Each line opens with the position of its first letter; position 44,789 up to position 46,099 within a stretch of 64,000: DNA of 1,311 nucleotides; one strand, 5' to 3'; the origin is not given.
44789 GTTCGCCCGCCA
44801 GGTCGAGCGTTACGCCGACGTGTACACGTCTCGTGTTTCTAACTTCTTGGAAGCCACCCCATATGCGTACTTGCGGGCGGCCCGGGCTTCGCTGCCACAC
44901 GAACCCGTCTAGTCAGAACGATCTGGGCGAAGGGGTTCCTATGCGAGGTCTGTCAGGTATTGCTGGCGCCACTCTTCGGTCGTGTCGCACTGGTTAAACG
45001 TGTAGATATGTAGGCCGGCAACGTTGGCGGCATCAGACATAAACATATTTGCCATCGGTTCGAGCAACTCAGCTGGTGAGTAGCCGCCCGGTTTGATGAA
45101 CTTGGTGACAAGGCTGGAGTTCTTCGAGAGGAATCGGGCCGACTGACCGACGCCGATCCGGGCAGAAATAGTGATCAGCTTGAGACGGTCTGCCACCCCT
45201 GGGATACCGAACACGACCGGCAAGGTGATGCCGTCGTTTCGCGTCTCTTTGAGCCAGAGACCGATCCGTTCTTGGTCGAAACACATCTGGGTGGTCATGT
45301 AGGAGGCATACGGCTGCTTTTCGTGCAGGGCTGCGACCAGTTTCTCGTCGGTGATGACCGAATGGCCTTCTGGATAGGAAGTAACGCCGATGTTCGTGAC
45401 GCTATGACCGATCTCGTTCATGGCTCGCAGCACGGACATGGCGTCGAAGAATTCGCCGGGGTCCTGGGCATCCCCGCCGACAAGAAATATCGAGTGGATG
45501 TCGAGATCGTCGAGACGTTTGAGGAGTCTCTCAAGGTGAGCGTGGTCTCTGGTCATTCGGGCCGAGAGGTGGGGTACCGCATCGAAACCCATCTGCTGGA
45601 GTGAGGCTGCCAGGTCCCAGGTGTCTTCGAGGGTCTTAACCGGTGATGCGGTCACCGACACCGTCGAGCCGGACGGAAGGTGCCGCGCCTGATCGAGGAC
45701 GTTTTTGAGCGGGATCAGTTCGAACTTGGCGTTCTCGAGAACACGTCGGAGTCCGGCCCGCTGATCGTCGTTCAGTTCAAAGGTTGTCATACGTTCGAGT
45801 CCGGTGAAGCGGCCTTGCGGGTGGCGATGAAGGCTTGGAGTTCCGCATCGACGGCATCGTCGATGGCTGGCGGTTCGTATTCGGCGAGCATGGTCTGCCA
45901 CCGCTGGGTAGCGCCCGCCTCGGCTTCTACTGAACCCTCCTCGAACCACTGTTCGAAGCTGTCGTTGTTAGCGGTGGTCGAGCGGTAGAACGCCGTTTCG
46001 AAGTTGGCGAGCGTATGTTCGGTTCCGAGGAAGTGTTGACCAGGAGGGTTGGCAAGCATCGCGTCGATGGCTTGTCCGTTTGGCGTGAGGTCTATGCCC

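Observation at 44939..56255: Self-contained corrinoid-dependent methylamine/betaine demethylation module wired to a DMG-dehydrogenase-like enzyme and ETF in an actinobacterium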

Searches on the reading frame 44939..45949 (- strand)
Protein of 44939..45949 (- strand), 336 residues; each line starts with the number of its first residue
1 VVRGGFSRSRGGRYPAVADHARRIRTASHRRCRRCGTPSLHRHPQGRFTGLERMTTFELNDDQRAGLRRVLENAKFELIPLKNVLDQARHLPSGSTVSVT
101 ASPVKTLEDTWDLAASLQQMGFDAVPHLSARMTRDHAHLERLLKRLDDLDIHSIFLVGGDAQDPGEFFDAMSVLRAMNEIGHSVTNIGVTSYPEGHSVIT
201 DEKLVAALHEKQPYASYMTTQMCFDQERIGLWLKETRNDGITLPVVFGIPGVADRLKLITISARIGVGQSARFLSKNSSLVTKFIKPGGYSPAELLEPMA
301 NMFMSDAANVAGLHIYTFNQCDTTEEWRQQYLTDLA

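Call 4: search_protein_families(library=pfam, proteins=[window:44939-45949:-], max_evalue=0.01)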
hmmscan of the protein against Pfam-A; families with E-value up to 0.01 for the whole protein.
window:44939-45949:- (336 aa): 1 family
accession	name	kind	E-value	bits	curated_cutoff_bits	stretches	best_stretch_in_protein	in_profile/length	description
PF02219.23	MTHFR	-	4.3e-14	53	24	1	95-324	42-279/287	Methylenetetrahydrofolate reductase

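Call 5: search_protein_families(library=ncbifam, proteins=[window:44939-45949:-], max_evalue=0.01)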
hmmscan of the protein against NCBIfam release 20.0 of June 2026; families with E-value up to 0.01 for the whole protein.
window:44939-45949:- (336 aa): 2 families
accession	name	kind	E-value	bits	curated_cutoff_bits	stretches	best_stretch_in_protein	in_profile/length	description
TIGR00676.1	fadh2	equivalog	6.2e-16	58.5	293.7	1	96-326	31-269/275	methylenetetrahydrofolate reductase [NAD(P)H]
TIGR00677.1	fadh2_euk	equivalog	1.6e-09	37.5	310.05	1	105-319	42-263/281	methylenetetrahydrofolate reductase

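Call 21: search_solved_structures(query=window:44939-45787:-, max_evalue=0.01, show_alignments=1)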
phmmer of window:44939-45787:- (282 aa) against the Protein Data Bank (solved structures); distinct sequences matched with E-value up to 0.01: 7.
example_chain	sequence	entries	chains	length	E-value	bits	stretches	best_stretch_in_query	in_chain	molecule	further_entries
7xg9_A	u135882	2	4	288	8.2e-38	133.6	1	10-274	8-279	5,10-methylenetetrahydrofolate reductase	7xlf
8uy2_A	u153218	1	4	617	1.9e-06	30.8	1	125-205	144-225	Methylenetetrahydrofolate reductase-like protein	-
8uy1_D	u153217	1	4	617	1.9e-06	30.8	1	125-205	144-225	Methylenetetrahydrofolate reductase-like protein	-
1v93_A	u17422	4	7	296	0.001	21.9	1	51-270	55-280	5,10-Methylenetetrahydrofolate reductase | Methylenetetrahydrofolate reductase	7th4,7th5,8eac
3apt_A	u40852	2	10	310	0.0012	21.7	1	51-270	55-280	Methylenetetrahydrofolate reductase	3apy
6fcx_A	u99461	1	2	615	0.002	20.9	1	92-271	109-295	Methylenetetrahydrofolate reductase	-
8qa4_A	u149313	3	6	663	0.0024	20.6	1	93-271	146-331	Methylenetetrahydrofolate reductase (NADPH)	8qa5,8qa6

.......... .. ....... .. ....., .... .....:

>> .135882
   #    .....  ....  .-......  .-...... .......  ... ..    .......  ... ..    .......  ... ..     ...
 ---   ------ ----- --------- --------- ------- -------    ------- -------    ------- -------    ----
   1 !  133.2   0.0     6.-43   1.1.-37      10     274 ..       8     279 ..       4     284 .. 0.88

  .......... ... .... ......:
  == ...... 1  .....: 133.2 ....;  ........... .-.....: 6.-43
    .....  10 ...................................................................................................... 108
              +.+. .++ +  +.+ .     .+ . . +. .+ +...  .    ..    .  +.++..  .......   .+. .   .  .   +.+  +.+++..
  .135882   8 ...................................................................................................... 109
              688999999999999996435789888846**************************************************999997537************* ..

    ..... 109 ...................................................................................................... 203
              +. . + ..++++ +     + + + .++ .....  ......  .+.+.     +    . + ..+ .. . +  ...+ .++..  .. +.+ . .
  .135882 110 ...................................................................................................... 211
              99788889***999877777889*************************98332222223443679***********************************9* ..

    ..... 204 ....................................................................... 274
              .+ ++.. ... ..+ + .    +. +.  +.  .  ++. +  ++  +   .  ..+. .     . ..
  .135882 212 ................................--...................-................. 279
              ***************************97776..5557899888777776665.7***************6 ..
